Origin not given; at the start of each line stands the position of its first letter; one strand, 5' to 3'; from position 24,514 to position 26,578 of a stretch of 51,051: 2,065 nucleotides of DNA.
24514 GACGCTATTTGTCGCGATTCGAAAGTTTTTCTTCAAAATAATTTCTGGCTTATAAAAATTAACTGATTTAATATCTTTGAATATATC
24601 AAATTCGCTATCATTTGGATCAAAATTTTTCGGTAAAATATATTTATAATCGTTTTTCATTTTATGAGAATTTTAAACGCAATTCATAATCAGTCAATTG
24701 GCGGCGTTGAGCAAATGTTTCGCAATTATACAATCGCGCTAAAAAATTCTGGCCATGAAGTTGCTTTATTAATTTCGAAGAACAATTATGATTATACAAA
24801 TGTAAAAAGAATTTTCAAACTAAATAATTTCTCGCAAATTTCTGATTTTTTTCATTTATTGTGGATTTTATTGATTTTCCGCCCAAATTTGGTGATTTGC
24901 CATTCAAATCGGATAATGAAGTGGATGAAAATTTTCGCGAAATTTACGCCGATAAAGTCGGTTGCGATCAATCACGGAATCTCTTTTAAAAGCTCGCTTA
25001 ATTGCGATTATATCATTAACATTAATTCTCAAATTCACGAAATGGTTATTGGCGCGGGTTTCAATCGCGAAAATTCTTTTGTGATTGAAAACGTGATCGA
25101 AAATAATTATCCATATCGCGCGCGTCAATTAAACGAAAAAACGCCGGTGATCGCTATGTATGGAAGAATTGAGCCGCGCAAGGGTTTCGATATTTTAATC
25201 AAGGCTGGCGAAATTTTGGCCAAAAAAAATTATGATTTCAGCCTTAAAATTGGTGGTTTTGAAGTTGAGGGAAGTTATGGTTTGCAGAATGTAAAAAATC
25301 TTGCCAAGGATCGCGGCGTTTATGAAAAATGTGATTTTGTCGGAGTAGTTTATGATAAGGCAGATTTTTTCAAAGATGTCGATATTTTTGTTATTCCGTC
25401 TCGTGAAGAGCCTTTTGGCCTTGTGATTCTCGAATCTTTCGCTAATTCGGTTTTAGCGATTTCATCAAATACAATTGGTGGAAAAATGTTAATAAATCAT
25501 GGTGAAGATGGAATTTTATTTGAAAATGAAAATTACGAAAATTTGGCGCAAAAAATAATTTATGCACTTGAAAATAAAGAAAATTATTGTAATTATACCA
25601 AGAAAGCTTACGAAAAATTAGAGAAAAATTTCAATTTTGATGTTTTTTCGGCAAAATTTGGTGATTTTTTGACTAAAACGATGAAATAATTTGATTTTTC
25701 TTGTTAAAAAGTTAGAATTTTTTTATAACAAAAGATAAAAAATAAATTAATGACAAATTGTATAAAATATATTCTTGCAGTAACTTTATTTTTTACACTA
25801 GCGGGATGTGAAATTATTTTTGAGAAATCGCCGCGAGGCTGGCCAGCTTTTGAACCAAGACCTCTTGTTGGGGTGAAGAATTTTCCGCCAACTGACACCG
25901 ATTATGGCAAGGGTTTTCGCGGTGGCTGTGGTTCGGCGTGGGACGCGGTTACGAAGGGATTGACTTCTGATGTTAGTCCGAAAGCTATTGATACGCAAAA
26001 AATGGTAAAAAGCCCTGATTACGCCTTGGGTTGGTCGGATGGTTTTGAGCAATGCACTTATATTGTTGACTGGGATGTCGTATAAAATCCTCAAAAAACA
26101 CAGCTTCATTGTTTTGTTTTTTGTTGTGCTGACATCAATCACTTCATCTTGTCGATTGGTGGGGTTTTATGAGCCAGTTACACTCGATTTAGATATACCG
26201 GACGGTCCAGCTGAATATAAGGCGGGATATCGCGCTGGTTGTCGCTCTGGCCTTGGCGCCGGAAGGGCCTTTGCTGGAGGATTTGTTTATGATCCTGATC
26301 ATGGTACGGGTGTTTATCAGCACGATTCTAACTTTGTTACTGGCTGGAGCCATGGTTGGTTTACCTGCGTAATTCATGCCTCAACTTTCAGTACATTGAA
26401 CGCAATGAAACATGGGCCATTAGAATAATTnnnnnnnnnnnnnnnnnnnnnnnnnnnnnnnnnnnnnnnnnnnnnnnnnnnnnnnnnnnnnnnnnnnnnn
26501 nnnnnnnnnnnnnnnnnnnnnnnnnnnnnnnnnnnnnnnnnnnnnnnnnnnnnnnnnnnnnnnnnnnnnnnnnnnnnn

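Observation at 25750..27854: Tandem array of five translationally coupled paralogous lipoproteins with a duplicated aromatic-Gly-Cys motif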

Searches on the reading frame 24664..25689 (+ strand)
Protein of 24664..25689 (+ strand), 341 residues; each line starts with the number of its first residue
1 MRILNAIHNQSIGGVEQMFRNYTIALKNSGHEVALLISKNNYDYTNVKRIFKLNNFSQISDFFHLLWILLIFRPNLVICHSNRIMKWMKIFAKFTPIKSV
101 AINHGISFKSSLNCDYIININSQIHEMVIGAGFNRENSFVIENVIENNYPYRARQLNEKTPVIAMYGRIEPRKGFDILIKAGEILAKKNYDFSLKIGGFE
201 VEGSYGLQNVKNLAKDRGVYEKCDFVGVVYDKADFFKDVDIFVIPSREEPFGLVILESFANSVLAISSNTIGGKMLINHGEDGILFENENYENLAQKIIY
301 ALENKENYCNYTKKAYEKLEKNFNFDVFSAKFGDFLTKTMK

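Call 30: search_protein_families(library=pfam, proteins=[window:24664-25689:+], max_evalue=0.001)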
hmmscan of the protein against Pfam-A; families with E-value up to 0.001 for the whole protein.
window:24664-25689:+ (341 aa): 4 families
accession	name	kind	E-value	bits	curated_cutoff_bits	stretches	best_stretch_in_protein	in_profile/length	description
PF00534.26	Glycos_transf_1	-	9.4e-35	120.1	26.4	1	155-317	10-171/172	Glycosyl transferases group 1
PF13692.12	Glyco_trans_1_4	-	7.7e-26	91.5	27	1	161-304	2-142/142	Glycosyl transferases group 1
PF20706.3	GT4-conflict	-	3.1e-06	26.9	26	1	152-280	190-323/385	Family 4 Glycosyltransferase in conflict systems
PF13439.12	Glyco_transf_4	-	4.9e-05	23.9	28.5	1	12-144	1-165/170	Glycosyltransferase Family 4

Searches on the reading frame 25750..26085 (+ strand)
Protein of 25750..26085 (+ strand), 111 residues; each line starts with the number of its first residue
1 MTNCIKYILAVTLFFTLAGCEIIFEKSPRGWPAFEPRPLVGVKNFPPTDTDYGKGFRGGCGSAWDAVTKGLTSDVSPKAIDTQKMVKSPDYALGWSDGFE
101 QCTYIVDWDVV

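Call 3: search_protein_families(library=pfam, proteins=[window:25750-26085:+], max_evalue=1)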
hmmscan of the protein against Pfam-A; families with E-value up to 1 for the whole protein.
window:25750-26085:+ (111 aa): 0 families

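Call 4: search_protein_families(library=ncbifam, proteins=[window:25750-26085:+], max_evalue=1)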
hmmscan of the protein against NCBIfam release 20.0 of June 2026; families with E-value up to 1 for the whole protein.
window:25750-26085:+ (111 aa): 0 families

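Call 11: find_homologous_proteins(query=A2, max_evalue=0.01)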
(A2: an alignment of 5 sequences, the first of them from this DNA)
Query A2 (5 sequences) (91 aa, profile of the alignment): 210 proteins with E <= 0.01 among 1136 candidates; the best 120 are listed.
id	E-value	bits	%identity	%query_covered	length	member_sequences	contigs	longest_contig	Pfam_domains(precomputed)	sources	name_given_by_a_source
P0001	8.3e-55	203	21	67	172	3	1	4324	-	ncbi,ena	-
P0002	1.9e-49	186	54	14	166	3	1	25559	-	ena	-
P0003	5.0e-35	139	-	-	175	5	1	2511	-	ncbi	-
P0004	6.8e-35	138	24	73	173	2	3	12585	-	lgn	-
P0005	3.3e-34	136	23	85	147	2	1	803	-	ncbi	-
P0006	4.1e-34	136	27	85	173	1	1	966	-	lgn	-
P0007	5.4e-34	135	50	15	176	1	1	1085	-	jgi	-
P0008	9.2e-33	131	37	36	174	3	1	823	-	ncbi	-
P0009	1.0e-32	131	-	-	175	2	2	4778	-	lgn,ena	-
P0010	2.4e-32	130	53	16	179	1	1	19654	-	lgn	-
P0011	2.8e-32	130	28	89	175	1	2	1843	-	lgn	-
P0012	1.5e-31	128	-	-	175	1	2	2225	-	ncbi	-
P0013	1.5e-30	124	-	-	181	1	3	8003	-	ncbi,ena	-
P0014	2.3e-30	124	44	26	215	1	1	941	-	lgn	-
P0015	2.4e-30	124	-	-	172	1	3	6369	-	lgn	-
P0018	1.7e-29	121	54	14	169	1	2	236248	-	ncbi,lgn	-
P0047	2.2e-26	111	-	-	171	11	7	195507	-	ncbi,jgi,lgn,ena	jgi:hypothetical protein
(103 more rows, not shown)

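Call 13: find_encoding_contigs(protein=P0018, flank=8000, max_places=3)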
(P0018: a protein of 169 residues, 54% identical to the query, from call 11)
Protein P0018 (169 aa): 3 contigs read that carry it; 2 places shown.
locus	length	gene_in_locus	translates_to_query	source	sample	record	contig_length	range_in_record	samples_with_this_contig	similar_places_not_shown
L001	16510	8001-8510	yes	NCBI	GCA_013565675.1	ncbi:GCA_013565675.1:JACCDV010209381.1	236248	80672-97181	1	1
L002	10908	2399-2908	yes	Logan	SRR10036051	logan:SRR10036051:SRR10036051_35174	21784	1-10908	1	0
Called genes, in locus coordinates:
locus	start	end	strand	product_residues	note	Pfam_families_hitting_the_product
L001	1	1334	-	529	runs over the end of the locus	PF25596:CPSase_L_D1, PF02655:ATP-grasp_3 (weak), PF02786:CPSase_L_D2, PF02222:ATP-grasp, PF15632:ATPgrasp_Ter (weak), PF02142:MGS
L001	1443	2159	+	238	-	PF00483:NTP_transferase, PF12804:NTP_transf_3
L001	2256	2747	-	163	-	PF00582:Usp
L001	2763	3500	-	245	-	PF09608:Alph_Pro_TM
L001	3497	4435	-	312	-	PF01925:TauE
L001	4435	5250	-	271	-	-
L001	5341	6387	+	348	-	PF13439:Glyco_transf_4, PF00534:Glycos_transf_1, PF13692:Glyco_trans_1_4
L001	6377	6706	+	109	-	-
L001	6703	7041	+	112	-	-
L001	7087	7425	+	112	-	-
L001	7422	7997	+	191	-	-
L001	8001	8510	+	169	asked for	-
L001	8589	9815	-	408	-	PF04055:Radical_SAM, PF06969:HemN_C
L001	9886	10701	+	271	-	PF03239:FTR1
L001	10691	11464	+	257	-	PF04028:DUF374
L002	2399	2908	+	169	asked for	-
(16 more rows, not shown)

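Call 14: find_encoding_contigs(protein=P0047, flank=8000, max_places=3)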
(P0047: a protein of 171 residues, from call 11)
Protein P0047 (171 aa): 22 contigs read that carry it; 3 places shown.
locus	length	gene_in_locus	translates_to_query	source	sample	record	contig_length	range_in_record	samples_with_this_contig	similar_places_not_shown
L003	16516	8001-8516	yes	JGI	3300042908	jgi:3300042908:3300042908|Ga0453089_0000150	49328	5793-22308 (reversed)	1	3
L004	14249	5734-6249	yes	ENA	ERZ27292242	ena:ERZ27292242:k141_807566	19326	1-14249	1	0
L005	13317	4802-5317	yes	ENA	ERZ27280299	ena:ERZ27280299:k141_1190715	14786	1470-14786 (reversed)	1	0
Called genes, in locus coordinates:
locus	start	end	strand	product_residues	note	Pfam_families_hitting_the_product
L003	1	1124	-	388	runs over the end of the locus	PF04055:Radical_SAM, PF06969:HemN_C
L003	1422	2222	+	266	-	PF03239:FTR1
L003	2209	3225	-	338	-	PF00490:ALAD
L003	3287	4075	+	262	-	PF00218:IGPS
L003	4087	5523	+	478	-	PF01926:MMR_HSR1, PF02421:FeoB_N, PF00009:GTP_EFTU, PF00071:Ras (weak), PF01926:MMR_HSR1, PF02421:FeoB_N, PF04548:AIG1 (weak), PF14714:KH_dom-like, +7 more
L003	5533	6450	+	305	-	PF07726:AAA_3 (weak), PF07728:AAA_5, PF08406:CbbQ_C (weak)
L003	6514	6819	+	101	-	-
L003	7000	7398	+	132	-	-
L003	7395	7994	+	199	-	-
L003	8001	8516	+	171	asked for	-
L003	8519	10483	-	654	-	PF00662:Proton_antipo_N, PF00361:Proton_antipo_M, PF01010:Proton_antipo_C (weak), PF06455:NADH5_C (weak)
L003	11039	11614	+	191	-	PF04386:SspB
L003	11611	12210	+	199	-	PF02660:G3P_acyltransf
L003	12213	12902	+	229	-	PF00215:OMPdecase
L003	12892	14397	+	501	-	PF08245:Mur_ligase_M, PF02875:Mur_ligase_C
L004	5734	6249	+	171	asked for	-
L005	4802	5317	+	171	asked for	-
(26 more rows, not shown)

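Call 93: search_protein_families(library=phrogs, proteins=[window:25750-26085:+], max_evalue=0.1)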
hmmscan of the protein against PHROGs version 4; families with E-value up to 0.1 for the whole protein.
window:25750-26085:+ (111 aa): 0 families

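Call 94: search_protein_families(library=padloc, proteins=[window:25750-26085:+], max_evalue=0.1)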
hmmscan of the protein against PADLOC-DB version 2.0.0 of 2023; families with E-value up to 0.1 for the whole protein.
window:25750-26085:+ (111 aa): 0 families

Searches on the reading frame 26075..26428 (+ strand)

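Call 3: search_protein_families(library=pfam, proteins=[window:26075-26428:+], max_evalue=1)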
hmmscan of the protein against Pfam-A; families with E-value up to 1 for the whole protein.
window:26075-26428:+ (117 aa): 1 family
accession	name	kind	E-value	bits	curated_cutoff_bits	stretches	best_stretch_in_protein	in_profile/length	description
PF18105.7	PGM1_C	-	0.15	12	22.5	1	69-102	10-42/54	PGM1 C-terminal domain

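Call 4: search_protein_families(library=ncbifam, proteins=[window:26075-26428:+], max_evalue=1)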
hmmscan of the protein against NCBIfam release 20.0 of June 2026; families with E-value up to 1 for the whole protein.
window:26075-26428:+ (117 aa): 1 family
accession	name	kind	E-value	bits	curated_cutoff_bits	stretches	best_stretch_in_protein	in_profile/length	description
NF038300.1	EPS_HpsL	equivalog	0.04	12.5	640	1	3-107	207-306/534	hormogonium polysaccharide biosynthesis protein HpsL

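Call 93: search_protein_families(library=phrogs, proteins=[window:26075-26428:+], max_evalue=0.1)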
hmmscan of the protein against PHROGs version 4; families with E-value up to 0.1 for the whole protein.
window:26075-26428:+ (117 aa): 1 family
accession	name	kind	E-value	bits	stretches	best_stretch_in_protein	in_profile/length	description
phrog_4674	-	unknown function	0.054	14.8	1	53-87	39-73/77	-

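Call 94: search_protein_families(library=padloc, proteins=[window:26075-26428:+], max_evalue=0.1)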
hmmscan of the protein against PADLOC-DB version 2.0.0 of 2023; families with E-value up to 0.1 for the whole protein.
window:26075-26428:+ (117 aa): 0 families
